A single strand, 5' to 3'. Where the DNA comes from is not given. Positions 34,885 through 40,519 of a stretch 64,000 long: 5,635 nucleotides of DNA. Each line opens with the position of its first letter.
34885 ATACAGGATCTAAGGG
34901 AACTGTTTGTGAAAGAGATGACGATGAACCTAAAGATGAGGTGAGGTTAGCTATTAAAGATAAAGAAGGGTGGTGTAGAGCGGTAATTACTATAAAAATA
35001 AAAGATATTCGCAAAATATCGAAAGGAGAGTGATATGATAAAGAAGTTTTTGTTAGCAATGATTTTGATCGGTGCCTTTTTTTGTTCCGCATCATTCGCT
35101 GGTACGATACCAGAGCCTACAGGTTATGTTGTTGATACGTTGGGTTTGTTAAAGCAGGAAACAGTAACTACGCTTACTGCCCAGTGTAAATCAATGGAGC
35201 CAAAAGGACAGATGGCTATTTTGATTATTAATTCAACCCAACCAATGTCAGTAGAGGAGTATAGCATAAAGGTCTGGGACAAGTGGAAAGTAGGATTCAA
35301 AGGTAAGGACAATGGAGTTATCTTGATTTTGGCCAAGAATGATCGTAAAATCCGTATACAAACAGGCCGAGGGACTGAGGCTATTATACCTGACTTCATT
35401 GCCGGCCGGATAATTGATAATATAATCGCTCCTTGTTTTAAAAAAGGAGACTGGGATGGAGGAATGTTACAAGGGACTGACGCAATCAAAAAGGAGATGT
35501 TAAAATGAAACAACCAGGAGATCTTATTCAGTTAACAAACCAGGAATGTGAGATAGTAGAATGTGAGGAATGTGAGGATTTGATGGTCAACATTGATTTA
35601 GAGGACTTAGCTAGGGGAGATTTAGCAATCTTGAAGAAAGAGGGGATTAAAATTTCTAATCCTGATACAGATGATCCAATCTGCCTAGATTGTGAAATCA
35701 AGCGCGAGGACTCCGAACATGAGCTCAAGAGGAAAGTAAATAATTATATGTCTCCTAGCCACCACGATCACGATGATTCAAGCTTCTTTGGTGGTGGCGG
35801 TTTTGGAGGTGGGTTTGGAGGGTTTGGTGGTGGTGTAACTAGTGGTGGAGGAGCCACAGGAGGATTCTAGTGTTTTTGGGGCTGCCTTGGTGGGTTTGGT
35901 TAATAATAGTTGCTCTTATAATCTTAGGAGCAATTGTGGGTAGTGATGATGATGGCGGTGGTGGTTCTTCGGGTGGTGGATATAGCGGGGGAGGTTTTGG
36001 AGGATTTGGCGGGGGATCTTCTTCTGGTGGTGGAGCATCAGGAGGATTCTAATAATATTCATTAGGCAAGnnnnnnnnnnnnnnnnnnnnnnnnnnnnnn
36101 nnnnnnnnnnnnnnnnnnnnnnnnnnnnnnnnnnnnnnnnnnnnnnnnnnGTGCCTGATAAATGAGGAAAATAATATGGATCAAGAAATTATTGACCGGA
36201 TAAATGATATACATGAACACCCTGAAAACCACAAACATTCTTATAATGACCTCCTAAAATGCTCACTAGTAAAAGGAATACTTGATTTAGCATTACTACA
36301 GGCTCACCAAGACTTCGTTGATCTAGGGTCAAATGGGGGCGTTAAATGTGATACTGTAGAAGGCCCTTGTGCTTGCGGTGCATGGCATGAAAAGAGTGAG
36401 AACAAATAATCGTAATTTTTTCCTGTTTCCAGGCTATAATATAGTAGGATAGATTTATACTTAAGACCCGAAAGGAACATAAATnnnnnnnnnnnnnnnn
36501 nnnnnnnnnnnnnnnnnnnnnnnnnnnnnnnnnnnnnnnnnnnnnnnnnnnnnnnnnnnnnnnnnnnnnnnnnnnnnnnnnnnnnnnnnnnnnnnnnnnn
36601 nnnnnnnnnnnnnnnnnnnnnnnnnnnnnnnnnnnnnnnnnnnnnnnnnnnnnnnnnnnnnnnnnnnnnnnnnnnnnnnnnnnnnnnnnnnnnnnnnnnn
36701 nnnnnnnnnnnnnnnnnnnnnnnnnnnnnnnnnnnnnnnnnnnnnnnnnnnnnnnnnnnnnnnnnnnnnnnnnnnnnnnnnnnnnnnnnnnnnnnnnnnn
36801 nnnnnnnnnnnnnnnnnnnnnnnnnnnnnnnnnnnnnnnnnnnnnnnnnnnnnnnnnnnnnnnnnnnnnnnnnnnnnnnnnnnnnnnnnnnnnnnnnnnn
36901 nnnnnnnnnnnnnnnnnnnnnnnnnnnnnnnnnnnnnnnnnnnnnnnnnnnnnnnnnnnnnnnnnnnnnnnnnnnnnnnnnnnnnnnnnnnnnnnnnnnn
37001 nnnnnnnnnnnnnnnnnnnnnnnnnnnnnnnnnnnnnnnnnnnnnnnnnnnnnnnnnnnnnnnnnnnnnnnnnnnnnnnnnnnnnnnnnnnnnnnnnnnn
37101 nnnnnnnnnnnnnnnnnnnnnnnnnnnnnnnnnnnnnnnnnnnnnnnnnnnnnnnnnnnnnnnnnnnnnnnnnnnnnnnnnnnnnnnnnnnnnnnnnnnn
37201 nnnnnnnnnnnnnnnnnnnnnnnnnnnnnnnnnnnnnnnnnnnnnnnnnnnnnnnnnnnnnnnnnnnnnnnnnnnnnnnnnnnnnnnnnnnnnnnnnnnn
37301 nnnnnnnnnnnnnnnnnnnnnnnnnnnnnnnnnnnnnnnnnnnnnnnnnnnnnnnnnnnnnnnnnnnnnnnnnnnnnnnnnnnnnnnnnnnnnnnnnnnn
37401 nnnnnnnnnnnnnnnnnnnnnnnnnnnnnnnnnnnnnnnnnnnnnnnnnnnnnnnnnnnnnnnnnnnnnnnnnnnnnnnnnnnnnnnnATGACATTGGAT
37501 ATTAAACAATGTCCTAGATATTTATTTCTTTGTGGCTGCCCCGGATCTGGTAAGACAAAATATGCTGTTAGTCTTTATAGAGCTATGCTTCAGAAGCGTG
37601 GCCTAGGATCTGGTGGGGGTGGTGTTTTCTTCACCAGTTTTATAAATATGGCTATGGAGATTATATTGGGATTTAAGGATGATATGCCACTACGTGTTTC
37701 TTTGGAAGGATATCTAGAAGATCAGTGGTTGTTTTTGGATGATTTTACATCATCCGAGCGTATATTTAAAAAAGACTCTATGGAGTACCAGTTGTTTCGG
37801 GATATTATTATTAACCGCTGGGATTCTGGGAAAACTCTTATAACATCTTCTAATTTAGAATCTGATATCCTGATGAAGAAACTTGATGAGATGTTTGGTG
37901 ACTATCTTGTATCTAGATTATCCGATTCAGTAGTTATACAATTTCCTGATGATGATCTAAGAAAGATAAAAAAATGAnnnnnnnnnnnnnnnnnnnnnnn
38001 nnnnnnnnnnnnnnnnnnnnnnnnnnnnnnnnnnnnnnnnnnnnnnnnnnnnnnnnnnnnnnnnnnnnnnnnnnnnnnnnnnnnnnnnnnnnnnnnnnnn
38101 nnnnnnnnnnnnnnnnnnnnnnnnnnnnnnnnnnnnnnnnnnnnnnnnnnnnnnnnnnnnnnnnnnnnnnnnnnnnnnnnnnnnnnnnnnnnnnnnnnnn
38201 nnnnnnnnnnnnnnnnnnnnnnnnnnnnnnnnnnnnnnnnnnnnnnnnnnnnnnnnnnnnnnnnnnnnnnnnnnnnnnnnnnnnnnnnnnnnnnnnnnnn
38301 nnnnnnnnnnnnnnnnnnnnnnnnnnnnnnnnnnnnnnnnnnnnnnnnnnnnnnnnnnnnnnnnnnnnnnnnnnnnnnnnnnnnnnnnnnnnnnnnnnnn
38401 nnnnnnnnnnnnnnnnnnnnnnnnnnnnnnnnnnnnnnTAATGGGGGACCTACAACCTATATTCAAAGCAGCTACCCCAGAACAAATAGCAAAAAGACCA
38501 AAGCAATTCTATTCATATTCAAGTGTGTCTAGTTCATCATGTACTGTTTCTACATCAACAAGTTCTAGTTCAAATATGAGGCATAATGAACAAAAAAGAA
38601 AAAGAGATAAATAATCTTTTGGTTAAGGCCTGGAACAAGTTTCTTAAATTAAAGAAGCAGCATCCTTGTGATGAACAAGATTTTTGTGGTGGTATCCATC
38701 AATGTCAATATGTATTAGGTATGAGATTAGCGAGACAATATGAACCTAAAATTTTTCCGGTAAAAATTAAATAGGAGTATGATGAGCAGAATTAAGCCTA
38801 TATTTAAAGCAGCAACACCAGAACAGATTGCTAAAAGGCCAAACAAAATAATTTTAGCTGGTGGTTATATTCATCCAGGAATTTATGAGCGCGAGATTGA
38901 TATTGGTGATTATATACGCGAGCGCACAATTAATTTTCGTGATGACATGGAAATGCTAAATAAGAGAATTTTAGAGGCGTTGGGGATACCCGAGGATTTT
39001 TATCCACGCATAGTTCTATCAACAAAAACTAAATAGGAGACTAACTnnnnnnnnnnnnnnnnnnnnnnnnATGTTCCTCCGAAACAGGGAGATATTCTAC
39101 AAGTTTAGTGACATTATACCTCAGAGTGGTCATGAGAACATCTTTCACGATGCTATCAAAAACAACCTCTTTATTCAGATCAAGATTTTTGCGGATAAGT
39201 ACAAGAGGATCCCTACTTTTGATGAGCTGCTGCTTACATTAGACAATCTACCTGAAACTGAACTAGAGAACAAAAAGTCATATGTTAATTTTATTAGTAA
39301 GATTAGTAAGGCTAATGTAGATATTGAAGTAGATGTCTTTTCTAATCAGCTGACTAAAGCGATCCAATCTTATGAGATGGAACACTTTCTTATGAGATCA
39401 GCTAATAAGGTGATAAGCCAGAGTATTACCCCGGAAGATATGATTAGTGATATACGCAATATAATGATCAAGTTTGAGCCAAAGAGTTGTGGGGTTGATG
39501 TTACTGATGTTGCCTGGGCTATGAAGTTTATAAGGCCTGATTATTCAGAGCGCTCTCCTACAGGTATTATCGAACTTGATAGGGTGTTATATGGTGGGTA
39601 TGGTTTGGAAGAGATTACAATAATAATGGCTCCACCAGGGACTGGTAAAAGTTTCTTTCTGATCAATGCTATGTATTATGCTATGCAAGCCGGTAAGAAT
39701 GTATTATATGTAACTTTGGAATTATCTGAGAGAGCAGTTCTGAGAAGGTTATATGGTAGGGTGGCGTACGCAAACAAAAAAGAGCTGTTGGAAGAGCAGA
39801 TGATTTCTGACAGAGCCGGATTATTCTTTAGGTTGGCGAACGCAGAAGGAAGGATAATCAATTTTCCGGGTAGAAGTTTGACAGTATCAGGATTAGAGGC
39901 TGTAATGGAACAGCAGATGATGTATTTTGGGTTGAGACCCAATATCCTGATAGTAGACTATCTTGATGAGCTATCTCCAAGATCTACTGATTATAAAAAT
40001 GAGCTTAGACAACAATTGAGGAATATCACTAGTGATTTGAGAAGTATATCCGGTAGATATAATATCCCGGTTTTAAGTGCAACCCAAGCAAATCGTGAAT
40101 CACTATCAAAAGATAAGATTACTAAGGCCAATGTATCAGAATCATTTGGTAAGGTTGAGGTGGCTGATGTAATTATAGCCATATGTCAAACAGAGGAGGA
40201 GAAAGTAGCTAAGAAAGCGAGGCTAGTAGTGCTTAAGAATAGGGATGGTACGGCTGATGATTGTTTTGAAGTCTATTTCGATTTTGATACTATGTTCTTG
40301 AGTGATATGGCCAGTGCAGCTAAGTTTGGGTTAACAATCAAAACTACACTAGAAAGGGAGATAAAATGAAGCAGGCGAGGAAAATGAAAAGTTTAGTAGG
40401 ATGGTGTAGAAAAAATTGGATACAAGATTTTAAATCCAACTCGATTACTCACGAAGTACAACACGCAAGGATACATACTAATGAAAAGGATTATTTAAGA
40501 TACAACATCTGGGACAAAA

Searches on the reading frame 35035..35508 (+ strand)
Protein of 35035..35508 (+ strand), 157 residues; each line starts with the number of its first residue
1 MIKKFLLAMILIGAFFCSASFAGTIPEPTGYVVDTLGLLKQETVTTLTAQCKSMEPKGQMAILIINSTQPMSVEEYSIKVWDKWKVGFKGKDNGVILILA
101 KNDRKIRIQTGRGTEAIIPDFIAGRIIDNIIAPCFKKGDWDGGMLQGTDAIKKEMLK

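Call 8: search_protein_families(library=pfam, proteins=[window:35035-35508:+], max_evalue=0.01)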
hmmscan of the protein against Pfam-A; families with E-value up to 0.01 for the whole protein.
window:35035-35508:+ (157 aa): 1 family
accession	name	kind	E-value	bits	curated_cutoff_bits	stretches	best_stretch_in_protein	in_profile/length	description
PF04536.20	TPM_phosphatase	-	6.6e-34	117.1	22.1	1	32-153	1-124/125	TPM domain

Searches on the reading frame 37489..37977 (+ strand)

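Call 9: search_protein_families(library=pfam, proteins=[window:37489-37977:+], max_evalue=0.01)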
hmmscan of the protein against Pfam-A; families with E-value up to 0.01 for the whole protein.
window:37489-37977:+ (162 aa): 4 families
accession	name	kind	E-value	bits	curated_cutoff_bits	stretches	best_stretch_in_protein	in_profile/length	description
PF01695.23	IstB_IS21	-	0.0016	18.4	24.1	1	11-138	94-205/238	IstB-like ATP binding protein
PF04665.18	Pox_A32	-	0.0028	17.6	22.8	0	11-36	15-40/242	Poxvirus A32 protein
PF20720.3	nSTAND3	-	0.004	17.3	27.2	0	10-98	18-86/155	Novel STAND NTPase 3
PF19975.5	DO-GTPase1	-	0.0071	16.1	27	0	14-36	2-23/271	Double-GTPase 1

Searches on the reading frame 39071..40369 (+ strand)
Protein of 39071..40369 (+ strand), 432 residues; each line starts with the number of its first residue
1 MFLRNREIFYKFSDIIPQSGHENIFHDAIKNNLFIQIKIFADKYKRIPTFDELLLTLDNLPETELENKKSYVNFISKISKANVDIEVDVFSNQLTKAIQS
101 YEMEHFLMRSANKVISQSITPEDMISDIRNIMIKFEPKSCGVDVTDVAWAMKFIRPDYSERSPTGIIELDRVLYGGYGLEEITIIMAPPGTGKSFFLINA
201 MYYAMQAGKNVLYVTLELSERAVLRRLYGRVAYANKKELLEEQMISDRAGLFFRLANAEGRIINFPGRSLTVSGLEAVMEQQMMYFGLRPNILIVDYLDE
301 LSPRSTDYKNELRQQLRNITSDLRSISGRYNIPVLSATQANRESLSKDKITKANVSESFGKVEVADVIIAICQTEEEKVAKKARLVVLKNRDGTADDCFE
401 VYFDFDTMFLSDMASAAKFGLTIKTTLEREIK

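Call 9: search_protein_families(library=pfam, proteins=[window:39071-40369:+], max_evalue=0.01)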
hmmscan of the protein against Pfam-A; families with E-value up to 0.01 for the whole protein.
window:39071-40369:+ (432 aa): 5 families
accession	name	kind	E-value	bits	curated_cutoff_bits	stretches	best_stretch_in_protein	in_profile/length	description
PF03796.21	DnaB_C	-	6.2e-21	75.4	27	1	163-398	3-242/255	DnaB-like helicase C terminal domain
PF06745.19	ATPase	-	1.2e-10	41.6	26.6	1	163-332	2-159/231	KaiC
PF13481.12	AAA_25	-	4.3e-06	26.9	27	1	170-336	23-186/195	AAA domain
PF00580.27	UvrD-helicase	-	0.0086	16.2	23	0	181-304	14-112/271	UvrD/REP helicase N-terminal domain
PF13401.12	AAA_22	-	0.0097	16.7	27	0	181-316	6-108/130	AAA domain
